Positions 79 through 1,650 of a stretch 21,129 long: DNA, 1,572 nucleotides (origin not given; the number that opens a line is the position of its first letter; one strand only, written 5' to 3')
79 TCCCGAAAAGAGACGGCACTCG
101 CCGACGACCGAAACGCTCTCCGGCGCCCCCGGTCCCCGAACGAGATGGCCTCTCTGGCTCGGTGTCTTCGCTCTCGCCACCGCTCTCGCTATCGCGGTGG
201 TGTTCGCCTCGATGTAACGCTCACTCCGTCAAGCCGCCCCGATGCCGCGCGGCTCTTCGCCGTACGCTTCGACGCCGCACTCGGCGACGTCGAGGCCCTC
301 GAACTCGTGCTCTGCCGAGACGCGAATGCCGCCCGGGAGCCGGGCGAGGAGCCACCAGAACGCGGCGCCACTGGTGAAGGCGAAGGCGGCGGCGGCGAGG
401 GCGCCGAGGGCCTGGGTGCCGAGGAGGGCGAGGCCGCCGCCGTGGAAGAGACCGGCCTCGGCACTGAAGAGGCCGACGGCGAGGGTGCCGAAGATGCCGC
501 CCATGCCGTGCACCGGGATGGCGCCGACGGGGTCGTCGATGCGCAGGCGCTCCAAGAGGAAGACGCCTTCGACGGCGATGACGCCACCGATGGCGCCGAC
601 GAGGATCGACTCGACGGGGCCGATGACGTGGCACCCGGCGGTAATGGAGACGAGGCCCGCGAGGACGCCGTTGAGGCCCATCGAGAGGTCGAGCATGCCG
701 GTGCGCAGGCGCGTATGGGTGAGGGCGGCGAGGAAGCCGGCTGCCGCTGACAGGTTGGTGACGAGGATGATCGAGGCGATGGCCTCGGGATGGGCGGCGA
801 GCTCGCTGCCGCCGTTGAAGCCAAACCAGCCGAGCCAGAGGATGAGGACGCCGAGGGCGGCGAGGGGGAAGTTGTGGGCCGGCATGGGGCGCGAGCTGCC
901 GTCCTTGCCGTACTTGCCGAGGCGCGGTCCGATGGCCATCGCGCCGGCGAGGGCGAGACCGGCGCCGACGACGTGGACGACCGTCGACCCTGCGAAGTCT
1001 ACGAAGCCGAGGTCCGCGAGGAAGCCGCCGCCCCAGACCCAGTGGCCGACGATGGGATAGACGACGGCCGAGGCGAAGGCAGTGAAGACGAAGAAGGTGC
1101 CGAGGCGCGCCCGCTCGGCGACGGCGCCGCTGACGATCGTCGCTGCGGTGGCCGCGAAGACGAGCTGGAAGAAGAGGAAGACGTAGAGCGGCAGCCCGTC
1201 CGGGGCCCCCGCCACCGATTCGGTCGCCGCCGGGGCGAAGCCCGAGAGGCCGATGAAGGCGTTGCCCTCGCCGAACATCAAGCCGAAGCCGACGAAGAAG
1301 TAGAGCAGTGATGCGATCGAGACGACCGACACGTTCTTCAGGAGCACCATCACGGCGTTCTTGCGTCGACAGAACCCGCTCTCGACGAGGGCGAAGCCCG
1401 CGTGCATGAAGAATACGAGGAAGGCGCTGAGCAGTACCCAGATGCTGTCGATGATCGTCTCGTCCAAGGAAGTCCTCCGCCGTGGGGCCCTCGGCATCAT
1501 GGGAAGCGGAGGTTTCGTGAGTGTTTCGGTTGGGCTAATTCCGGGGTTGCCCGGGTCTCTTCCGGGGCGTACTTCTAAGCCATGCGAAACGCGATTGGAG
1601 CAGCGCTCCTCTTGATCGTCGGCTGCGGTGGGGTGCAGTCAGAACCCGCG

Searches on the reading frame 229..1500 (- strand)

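Call 13: search_protein_families(library=pfam, proteins=[window:229-1500:-], max_evalue=0.001)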
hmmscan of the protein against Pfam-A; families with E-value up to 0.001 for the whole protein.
window:229-1500:- (423 aa): 1 family
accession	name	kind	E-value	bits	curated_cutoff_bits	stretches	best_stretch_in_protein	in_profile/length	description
PF00909.26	Ammonium_transp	-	5.5e-115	384.7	23.2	1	21-413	2-399/399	Ammonium Transporter Family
